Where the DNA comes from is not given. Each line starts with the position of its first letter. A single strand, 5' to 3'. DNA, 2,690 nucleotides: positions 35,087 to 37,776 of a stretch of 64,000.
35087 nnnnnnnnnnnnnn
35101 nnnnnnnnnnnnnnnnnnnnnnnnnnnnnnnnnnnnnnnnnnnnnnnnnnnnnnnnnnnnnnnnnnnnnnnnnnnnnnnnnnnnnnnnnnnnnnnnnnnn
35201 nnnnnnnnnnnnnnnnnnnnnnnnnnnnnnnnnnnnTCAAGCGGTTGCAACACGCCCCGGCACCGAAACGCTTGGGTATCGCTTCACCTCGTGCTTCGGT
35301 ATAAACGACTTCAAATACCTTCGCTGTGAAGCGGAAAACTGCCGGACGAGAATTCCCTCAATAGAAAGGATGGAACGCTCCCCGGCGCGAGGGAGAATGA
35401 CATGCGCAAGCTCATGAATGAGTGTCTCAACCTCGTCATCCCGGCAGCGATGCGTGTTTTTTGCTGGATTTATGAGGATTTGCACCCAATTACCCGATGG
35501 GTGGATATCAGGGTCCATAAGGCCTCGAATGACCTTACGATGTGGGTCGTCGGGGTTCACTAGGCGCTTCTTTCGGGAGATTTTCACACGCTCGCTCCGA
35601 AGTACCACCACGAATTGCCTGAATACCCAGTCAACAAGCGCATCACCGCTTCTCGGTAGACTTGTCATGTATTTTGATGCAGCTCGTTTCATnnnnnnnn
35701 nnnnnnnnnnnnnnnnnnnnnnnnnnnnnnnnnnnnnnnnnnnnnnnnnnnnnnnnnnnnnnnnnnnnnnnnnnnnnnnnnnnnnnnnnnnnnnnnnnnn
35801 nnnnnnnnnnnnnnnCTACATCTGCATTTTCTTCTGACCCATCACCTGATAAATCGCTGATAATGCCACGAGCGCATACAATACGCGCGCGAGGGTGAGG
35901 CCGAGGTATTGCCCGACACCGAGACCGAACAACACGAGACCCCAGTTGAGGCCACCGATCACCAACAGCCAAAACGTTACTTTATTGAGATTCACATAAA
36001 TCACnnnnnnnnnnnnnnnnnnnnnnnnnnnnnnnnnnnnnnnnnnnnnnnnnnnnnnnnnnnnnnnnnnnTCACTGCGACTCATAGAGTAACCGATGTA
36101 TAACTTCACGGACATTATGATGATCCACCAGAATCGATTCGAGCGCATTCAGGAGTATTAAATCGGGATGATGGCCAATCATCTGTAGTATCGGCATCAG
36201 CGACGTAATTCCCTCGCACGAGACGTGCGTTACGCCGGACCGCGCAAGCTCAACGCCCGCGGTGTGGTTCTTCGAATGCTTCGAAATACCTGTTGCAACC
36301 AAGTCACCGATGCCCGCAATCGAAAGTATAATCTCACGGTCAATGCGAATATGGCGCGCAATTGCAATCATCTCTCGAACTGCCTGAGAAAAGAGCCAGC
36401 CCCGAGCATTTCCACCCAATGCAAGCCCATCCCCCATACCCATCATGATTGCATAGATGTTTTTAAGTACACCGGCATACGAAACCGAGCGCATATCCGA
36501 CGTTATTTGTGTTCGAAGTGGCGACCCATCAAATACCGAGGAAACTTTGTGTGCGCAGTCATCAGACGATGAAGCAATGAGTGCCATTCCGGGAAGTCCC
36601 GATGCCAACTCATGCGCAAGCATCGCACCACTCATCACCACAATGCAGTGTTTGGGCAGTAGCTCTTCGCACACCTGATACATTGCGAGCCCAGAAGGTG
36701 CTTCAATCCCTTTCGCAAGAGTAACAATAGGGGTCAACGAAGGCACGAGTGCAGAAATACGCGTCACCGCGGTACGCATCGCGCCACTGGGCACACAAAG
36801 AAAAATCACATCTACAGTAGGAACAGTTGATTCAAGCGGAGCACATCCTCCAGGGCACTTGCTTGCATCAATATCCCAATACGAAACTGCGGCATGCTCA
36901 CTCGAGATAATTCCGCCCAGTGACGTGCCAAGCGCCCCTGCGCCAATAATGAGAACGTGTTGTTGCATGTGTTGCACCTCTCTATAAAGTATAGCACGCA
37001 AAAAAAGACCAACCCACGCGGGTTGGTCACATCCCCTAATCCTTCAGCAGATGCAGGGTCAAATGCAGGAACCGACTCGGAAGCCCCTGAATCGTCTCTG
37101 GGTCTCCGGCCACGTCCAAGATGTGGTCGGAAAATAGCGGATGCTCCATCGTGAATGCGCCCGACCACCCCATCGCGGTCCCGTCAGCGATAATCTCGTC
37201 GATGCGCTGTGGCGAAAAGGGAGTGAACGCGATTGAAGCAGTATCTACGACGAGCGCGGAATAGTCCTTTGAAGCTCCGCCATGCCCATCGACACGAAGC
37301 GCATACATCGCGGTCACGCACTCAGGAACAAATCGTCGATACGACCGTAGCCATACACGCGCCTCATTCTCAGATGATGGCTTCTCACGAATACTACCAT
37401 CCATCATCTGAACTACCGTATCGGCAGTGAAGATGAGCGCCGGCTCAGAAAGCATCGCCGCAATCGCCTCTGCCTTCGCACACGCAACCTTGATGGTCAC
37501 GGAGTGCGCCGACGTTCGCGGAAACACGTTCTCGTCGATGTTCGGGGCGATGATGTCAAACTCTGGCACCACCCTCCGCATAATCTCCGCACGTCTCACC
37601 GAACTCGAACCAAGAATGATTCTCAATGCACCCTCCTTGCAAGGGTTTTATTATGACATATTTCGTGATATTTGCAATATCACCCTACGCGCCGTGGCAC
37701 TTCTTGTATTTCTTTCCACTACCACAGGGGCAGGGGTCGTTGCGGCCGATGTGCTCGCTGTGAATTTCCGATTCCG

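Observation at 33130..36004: Operon pairing an M16 peptidase with a signal-peptide-bearing R/D/Y/W low-complexity secreted protein, a mini HExxH protein and a DUF378 protein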

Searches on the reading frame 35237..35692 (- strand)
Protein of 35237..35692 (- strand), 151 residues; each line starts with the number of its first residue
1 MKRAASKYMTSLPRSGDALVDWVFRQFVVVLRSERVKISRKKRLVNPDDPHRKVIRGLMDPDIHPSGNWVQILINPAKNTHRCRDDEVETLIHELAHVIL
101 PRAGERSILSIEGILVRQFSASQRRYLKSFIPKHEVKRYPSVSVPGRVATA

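Call 3: search_protein_families(library=pfam, proteins=[window:35237-35692:-], max_evalue=0.1)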
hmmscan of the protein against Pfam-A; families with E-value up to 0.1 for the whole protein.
window:35237-35692:- (151 aa): 1 family
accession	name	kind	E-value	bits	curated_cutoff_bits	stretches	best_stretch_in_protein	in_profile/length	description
PF10263.15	SprT-like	-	0.058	13.7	25.6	1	70-100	44-74/108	SprT-like family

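Call 23: search_protein_families(library=ncbifam, proteins=[window:35237-35692:-], max_evalue=0.1)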
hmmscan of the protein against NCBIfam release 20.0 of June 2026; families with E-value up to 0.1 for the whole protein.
window:35237-35692:- (151 aa): 1 family
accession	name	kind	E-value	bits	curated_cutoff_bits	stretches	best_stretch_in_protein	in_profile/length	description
TIGR04267.2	mod_HExxH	domain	0.0067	16.4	40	1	64-100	40-76/177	aKG-HExxH-type peptide beta-hydroxylase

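Call 24: search_solved_structures(query=window:35237-35692:-, max_evalue=10)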
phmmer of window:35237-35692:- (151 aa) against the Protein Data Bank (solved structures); distinct sequences matched with E-value up to 10: 0.

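Call 25: find_homologous_proteins(query=window:35237-35692:-)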
Query window:35237-35692:- (151 aa): 112 proteins with E <= 0.001 among 146 candidates.
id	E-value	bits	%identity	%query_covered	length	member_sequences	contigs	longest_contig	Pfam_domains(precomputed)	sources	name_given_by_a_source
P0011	1.7e-82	292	81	100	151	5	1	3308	-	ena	-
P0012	3.8e-82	291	84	100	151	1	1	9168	-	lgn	-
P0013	6.9e-82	290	84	100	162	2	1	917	-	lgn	-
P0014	2.3e-81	289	83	100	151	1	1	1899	-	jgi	jgi:hypothetical protein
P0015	1.1e-80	287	82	99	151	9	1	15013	-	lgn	-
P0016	2.1e-80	286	79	100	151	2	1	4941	-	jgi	-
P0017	8.7e-80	284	81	100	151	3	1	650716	-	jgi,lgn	jgi:hypothetical protein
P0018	2.0e-79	282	81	100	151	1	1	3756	-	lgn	-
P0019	2.5e-79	282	83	100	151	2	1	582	-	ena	-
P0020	1.9e-78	279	81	100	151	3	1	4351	-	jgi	jgi:hypothetical protein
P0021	2.3e-78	279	78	100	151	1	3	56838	-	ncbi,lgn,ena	-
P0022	5.2e-78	278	83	95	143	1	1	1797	-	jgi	jgi:hypothetical protein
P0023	5.5e-78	278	79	100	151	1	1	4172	-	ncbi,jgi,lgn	jgi:hypothetical protein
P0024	1.0e-77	277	78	100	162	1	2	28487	-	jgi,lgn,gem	-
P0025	1.1e-77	277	81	100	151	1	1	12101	-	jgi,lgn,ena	-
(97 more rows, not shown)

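Call 39: predict_structure(alignment_id=A2)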
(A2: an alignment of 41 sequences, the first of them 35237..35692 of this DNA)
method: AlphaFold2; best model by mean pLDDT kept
length: 151 residues; sequences in the alignment: 41
mean_pLDDT: 82.5   pTM: 0.78
mean pLDDT of the five models: 82.5, 82.1, 81.6, 80.6, 66.0
residues with pLDDT >= 90: 83; 70-90: 37; 50-70: 14; < 50: 17
segments of 3 or more residues with pLDDT < 50: 1-9, 145-151
pLDDT, mean of each block of 10 residues (from residue 1): 45 93 96 88 78 83 66 91 95 95 94 97 96 81 44 34
secondary structure, 60 per line:
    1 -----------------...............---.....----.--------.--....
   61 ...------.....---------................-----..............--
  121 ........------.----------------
elements in order: H18-32 E36-40 E57-60 E70-74 H84-99 H105-118 H121-128

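Call 76: search_protein_families(library=padloc, proteins=[window:35237-35692:-], max_evalue=0.01)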
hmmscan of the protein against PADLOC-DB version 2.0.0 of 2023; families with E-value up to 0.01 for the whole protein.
window:35237-35692:- (151 aa): 0 families

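Call 77: search_protein_families(library=phrogs, proteins=[window:35237-35692:-], max_evalue=0.01)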
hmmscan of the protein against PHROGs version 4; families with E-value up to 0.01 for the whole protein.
window:35237-35692:- (151 aa): 0 families

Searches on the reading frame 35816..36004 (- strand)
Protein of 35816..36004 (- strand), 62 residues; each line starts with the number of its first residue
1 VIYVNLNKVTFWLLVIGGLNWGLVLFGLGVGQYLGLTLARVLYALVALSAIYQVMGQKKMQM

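Call 3: search_protein_families(library=pfam, proteins=[window:35816-36004:-], max_evalue=0.1)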
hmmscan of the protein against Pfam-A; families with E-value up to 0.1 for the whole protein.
window:35816-36004:- (62 aa): 1 family
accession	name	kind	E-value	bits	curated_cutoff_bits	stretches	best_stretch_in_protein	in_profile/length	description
PF04070.17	DUF378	-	4.9e-08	33.2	25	1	6-55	3-57/60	Domain of unknown function (DUF378)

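Call 76: search_protein_families(library=padloc, proteins=[window:35816-36004:-], max_evalue=0.01)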
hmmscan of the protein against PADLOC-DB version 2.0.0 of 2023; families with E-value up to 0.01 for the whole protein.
window:35816-36004:- (62 aa): 0 families

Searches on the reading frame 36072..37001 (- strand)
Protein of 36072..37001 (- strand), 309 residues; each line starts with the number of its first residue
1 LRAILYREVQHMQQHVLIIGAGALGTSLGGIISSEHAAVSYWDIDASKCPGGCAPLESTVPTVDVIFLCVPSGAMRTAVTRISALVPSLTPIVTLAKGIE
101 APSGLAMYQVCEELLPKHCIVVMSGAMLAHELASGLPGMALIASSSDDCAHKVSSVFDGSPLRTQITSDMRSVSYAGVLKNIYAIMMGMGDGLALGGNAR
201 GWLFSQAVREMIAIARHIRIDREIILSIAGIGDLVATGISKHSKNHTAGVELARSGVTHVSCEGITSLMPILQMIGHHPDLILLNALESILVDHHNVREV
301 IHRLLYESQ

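Call 3: search_protein_families(library=pfam, proteins=[window:36072-37001:-], max_evalue=0.1)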
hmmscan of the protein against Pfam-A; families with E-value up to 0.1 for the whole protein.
window:36072-37001:- (309 aa): 5 families
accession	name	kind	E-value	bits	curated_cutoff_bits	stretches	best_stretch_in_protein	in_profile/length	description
PF07479.19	NAD_Gly3P_dh_C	-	4.3e-25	89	25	1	169-301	1-141/142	NAD-dependent glycerol-3-phosphate dehydrogenase C-terminus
PF01210.29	NAD_Gly3P_dh_N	-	2.7e-19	70.1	23.1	1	56-148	63-156/158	NAD-dependent glycerol-3-phosphate dehydrogenase N-terminus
PF20618.3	GPD_NAD_C_bact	-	2.6e-06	28.3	27.6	1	229-255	1-27/66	Bacterial GPD, NAD-dependent C-terminal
PF02558.23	ApbA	-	6.9e-05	22.9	22.2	1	59-109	63-113/150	Ketopantoate reductase PanE/ApbA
PF02826.25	2-Hacid_dh_C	-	0.014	15.2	25.1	1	10-72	33-101/178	D-isomer specific 2-hydroxyacid dehydrogenase, NAD binding domain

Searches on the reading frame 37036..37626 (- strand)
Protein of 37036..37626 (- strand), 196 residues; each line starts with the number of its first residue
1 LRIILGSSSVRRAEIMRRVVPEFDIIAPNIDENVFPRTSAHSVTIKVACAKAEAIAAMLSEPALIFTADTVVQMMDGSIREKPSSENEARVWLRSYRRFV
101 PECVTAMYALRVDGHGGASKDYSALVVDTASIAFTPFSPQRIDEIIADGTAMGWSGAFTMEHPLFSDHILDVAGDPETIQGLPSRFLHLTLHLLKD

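Call 3: search_protein_families(library=pfam, proteins=[window:37036-37626:-], max_evalue=0.1)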
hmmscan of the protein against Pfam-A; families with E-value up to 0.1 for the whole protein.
window:37036-37626:- (196 aa): 1 family
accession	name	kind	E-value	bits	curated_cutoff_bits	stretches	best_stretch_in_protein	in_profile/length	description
PF02545.19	Maf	-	5.5e-32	111.4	27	1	2-187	1-180/187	Maf-like protein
